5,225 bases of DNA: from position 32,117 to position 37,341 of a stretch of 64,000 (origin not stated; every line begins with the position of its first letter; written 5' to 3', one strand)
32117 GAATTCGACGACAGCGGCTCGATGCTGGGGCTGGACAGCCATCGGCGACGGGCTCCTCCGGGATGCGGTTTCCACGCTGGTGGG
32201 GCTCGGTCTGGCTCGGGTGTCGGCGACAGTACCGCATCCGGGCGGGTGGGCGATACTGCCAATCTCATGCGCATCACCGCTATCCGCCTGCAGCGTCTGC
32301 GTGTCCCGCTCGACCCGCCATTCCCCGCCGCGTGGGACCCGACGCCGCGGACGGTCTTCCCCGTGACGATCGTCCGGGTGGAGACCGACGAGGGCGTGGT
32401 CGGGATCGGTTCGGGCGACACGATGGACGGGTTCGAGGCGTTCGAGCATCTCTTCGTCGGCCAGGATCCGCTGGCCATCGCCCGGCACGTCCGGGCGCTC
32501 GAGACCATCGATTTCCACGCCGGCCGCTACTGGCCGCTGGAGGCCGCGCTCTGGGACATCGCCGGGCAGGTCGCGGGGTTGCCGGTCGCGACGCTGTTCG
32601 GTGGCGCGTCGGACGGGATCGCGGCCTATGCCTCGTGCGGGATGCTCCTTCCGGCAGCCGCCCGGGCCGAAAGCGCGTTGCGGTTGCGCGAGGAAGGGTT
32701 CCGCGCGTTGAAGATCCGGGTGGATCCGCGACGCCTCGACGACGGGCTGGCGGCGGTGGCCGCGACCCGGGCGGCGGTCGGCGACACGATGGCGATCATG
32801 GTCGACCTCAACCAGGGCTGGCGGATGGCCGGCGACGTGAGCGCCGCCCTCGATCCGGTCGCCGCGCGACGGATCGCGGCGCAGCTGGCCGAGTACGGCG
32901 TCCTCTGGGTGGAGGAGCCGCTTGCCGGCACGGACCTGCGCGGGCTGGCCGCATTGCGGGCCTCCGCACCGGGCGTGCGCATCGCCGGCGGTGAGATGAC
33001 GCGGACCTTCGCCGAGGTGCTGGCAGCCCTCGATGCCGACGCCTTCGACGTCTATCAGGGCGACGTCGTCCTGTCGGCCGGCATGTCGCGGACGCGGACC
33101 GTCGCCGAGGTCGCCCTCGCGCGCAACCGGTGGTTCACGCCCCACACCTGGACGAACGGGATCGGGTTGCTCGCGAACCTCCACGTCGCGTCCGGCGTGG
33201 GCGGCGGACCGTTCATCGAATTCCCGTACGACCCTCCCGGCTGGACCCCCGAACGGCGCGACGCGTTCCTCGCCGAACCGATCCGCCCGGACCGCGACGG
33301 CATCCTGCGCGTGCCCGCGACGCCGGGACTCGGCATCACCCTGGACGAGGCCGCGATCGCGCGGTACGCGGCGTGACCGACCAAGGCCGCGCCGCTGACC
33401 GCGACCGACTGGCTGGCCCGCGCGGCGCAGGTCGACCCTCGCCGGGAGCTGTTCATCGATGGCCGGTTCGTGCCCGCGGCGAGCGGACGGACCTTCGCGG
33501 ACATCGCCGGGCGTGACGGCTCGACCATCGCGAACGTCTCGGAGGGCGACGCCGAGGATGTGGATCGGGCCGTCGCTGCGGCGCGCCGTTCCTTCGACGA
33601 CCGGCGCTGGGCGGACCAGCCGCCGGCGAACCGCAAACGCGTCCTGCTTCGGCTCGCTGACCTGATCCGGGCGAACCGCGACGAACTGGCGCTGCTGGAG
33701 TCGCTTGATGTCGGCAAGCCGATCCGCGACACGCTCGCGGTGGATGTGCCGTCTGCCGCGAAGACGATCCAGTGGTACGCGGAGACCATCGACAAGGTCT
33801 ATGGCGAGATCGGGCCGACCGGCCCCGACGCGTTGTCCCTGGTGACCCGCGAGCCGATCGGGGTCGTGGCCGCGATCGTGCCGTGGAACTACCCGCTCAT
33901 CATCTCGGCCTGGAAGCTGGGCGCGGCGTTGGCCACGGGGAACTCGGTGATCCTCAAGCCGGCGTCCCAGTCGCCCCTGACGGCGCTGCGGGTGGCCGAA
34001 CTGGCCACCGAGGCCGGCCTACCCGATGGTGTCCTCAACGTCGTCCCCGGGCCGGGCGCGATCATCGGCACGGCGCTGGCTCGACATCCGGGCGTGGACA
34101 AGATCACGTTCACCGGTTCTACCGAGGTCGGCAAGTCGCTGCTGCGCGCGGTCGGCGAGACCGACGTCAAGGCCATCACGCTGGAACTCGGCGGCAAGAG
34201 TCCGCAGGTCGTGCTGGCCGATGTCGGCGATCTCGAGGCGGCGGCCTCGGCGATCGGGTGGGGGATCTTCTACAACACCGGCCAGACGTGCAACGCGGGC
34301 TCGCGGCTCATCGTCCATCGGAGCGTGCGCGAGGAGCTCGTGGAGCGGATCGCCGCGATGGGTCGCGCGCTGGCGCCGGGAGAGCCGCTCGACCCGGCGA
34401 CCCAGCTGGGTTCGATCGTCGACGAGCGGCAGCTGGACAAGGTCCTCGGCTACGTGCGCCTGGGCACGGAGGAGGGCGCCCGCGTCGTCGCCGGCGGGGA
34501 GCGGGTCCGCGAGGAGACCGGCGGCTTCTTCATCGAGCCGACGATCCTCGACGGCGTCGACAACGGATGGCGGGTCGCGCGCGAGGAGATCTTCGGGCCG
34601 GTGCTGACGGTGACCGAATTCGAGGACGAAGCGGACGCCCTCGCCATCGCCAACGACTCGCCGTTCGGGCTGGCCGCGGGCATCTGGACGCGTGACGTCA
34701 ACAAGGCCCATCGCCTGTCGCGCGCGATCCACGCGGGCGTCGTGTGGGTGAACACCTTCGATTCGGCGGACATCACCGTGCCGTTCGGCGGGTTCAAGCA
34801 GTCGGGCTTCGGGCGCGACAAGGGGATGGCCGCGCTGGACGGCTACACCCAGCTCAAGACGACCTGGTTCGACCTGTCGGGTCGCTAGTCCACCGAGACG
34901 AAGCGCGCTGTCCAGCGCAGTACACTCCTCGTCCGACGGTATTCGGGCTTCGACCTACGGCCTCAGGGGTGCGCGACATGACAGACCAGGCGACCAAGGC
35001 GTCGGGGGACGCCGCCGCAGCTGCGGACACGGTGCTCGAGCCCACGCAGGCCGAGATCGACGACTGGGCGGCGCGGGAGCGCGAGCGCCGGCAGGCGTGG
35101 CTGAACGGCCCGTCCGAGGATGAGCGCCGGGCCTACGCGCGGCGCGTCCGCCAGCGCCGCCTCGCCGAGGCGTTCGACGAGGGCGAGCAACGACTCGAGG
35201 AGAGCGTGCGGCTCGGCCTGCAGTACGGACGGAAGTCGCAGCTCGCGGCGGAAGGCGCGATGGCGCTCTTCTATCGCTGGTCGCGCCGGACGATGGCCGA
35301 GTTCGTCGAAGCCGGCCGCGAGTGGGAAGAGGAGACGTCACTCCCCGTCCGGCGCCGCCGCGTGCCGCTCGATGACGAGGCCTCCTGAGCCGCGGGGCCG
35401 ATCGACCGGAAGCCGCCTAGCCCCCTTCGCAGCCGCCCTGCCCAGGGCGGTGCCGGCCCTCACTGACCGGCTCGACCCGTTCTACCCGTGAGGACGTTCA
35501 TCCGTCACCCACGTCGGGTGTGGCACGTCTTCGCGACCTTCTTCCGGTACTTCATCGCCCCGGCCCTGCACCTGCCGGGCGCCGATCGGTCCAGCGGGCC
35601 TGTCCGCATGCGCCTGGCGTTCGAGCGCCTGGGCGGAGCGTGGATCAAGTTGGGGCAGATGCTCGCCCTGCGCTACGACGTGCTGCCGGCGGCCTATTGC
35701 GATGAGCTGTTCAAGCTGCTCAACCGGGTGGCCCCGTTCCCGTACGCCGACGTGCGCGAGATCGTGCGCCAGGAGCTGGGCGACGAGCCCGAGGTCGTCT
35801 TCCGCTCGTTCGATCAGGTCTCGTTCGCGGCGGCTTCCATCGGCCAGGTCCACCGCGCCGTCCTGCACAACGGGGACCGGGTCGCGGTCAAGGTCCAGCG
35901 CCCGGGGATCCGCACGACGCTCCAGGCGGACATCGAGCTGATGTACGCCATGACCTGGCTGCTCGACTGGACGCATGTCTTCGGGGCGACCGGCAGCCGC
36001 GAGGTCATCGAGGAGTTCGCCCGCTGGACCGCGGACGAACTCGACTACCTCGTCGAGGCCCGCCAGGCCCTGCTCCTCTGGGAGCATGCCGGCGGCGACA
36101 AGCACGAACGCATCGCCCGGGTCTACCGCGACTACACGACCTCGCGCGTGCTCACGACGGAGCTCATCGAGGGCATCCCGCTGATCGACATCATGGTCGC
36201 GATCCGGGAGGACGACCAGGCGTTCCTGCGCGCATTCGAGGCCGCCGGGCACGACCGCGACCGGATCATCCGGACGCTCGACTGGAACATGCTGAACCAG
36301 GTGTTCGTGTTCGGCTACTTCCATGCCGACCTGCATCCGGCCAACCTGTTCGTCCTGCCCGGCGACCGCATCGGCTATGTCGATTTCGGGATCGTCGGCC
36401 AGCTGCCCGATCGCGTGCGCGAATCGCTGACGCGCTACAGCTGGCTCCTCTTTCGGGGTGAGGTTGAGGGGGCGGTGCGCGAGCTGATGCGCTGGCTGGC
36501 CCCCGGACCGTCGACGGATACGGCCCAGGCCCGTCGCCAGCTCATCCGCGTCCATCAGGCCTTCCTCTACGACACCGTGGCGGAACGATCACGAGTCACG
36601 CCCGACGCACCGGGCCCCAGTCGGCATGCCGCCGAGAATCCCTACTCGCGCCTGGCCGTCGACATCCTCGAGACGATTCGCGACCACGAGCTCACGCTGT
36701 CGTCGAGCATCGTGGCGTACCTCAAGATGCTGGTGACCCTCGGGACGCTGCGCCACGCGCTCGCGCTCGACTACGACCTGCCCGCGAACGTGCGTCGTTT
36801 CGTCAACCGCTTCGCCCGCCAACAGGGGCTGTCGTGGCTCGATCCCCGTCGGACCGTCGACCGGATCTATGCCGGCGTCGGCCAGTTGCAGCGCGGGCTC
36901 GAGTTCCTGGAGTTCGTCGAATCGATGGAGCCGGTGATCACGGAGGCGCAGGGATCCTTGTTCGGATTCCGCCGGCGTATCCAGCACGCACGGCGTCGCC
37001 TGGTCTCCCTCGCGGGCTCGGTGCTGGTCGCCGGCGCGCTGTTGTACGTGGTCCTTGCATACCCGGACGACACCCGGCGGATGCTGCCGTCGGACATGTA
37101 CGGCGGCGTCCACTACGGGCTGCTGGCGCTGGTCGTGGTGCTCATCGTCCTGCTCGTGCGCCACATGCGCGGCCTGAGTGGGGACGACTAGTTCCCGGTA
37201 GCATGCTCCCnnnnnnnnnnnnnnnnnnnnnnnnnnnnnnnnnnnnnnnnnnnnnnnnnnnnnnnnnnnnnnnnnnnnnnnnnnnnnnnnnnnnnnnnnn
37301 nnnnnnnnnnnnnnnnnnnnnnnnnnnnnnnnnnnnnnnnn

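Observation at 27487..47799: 20-kb quaternary-amine island encoding a near-complete choline-to-glycine route in which the glycine-betaine demethylation step has no conventional enzyme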

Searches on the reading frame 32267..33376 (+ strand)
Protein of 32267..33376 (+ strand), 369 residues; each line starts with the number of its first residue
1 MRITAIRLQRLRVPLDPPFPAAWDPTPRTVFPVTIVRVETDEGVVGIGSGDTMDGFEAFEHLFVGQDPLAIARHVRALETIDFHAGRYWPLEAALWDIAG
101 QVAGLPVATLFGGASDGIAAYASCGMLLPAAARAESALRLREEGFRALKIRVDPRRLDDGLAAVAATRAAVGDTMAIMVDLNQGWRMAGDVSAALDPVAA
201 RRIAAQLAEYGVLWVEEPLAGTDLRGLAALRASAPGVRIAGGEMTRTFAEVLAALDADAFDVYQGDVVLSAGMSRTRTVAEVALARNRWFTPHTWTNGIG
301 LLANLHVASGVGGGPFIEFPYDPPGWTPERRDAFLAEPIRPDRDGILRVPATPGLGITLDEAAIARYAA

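Call 10: search_protein_families(library=pfam, proteins=[window:32267-33376:+], max_evalue=0.01)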
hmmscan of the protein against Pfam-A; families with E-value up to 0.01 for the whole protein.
window:32267-33376:+ (369 aa): 2 families
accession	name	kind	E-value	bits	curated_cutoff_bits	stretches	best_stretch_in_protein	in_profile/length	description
PF13378.12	MR_MLE_C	-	4.4e-50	170.8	29.4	1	134-362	3-218/219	Enolase C-terminal domain-like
PF02746.21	MR_MLE_N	-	6.7e-07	30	22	1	31-112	26-117/117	Mandelate racemase / muconate lactonizing enzyme, N-terminal domain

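Call 14: search_protein_families(library=ncbifam, proteins=[window:32267-33376:+], max_evalue=0.001)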
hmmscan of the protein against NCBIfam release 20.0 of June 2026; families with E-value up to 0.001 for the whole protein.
window:32267-33376:+ (369 aa): 13 families
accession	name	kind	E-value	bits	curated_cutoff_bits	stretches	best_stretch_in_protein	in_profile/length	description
NF047820.1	TalGalacDh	equivalog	8.1e-32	110.5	500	1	2-364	3-361/371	L-talarate/galactarate dehydratase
NF040866.1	AraD_Arch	equivalog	5.6e-29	101.3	650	1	92-367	108-369/372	arabinonate dehydratase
NF010624.0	PRK14017.1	equivalog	4.5e-28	98.4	311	1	34-367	16-360/382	galactonate dehydratase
TIGR02534.1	mucon_cyclo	subfamily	2.7e-23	82.6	334.95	1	32-367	28-365/368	muconate/chloromuconate family cycloisomerase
NF040790.2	glucon_galact_dh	equivalog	1.7e-22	79.8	750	1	35-367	27-369/390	bifunctional D-gluconate/D-galactonate dehydratase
NF011968.0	PRK15440.1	equivalog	6.7e-19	68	393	1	92-361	130-385/395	L-rhamnonate dehydratase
NF043051.1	ManoateDhtManD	equivalog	4.8e-18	65.2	550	2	184-367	205-383/403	D-mannonate dehydratase ManD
NF043002.1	HProlDhtase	equivalog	4.9e-18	65.1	500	1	1-358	1-353/366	cis-3-hydroxy-L-proline dehydratase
NF011654.0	PRK15072.1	subfamily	2.1e-16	59.8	430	2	35-152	19-150/404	D-galactonate dehydratase family protein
NF002782.0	PRK02901.1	equivalog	3.1e-10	39.6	288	1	129-280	86-229/328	o-succinylbenzoate synthase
NF041118.1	A_G_epim_Thtga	equivalog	1.2e-08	34.4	500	1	91-316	101-314/341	L-Ala-D/L-Glu epimerase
NF011708.0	PRK15129.1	equivalog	6.4e-07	28.7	343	1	91-227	91-213/321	L-Ala-D/L-Glu epimerase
NF042940.1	racemase_DgcA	equivalog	1.8e-06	27.4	400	1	91-233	88-214/323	N-acetyl-D-Glu racemase DgcA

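Call 35: search_solved_structures(query=window:32267-33376:+, max_evalue=1e-10)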
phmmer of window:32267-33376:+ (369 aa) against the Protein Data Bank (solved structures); distinct sequences matched with E-value up to 1e-10: 90 (the best 60 are shown).
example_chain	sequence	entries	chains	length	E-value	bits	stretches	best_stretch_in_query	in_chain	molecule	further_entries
4ggb_A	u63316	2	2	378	1.7e-29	106.3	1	1-367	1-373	Putative uncharacterized protein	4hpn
5olc_A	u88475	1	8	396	5.8e-28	101.3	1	15-367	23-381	Galactonate dehydratase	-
3sjn_A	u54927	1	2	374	8e-28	100.8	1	90-368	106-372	Mandelate racemase/muconate lactonizing protein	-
3t9p_A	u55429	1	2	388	9.1e-25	90.8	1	90-360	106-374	Mandelate racemase/muconate lactonizing enzyme family protein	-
3bjs_A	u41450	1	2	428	1.1e-24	90.5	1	89-368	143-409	Mandelate racemase/muconate lactonizing enzyme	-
3ozm_A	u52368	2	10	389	1.8e-22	83.2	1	32-367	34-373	Putative mandelate racemase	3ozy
3h12_A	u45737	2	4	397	1.9e-22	83.2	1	32-367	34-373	mandelate racemase | Putative mandelate racemase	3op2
2ovl_A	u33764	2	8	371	3.9e-22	82.1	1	90-368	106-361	Putative racemase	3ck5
2pp0_A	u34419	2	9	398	5.3e-22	81.7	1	89-318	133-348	L-talarate/Galactarate Dehydratase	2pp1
2hzg_A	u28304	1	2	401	6e-22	81.5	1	90-368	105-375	Mandelate racemase/muconate lactonizing enzyme/Enolase superfamily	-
2pp3_A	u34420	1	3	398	1.5e-21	80.2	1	89-318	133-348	L-talarate/galactarate dehydratase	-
3u4f_A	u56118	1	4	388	6.7e-21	78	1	91-366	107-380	Mandelate racemase/muconate lactonizing enzyme family protein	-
2qq6_A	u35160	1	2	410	9.7e-21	77.5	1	152-364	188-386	Mandelate racemase/muconate lactonizing enzyme-like protein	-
3dip_A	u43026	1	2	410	1.6e-20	76.8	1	118-359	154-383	enolase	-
3tcs_A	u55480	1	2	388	9.3e-20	74.3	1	91-366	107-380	Racemase, putative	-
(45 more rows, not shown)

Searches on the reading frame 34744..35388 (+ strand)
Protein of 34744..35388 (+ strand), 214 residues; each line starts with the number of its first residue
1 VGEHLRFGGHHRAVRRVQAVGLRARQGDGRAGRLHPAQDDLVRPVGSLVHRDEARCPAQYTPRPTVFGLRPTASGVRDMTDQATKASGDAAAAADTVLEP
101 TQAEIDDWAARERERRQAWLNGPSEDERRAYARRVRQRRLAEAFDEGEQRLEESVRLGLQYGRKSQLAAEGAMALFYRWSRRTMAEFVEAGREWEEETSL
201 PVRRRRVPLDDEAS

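Call 10: search_protein_families(library=pfam, proteins=[window:34744-35388:+], max_evalue=0.01)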
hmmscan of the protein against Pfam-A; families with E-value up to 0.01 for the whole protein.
window:34744-35388:+ (214 aa): 0 families

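Call 14: search_protein_families(library=ncbifam, proteins=[window:34744-35388:+], max_evalue=0.001)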
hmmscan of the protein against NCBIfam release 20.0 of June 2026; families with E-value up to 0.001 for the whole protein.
window:34744-35388:+ (214 aa): 0 families

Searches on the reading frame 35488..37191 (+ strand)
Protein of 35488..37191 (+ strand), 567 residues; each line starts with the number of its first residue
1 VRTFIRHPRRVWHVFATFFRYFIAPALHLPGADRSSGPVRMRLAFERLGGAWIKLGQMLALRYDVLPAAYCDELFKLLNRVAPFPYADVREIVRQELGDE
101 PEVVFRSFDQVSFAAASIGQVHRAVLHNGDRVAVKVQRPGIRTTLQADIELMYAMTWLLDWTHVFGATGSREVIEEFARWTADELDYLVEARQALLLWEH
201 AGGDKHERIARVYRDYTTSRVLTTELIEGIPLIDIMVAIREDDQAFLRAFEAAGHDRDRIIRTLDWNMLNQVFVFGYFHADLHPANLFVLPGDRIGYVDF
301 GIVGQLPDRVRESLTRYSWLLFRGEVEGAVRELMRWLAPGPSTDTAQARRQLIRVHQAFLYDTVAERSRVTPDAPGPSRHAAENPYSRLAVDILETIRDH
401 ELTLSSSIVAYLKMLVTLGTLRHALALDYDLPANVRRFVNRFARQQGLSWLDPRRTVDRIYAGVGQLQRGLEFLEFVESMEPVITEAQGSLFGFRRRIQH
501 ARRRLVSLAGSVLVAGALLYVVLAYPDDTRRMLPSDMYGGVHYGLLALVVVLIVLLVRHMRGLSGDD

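Call 7: search_protein_families(library=pfam, proteins=[window:35488-37191:+], max_evalue=0.01)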
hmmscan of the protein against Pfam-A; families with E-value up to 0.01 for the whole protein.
window:35488-37191:+ (567 aa): 1 family
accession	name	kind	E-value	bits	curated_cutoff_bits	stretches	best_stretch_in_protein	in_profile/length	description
PF03109.22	ABC1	-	2.2e-58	197.7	22.9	1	76-322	1-233/244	ABC1 atypical kinase-like domain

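Call 14: search_protein_families(library=ncbifam, proteins=[window:35488-37191:+], max_evalue=0.001)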
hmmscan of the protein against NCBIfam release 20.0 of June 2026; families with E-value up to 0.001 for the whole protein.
window:35488-37191:+ (567 aa): 3 families
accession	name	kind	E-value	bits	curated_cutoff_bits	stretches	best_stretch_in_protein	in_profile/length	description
TIGR01982.1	UbiB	equivalog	3.2e-77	259.9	487.55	1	24-318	36-318/436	2-polyprenylphenol 6-hydroxylase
NF003404.0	PRK04750.1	equivalog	1.4e-58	198.9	667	1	36-316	50-324/529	ubiquinone biosynthesis regulatory protein kinase UbiB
NF050082.1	ATPase_MABP1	exception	3.5e-32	111.8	800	1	48-314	60-313/435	macrolide-binding ATPase MABP-1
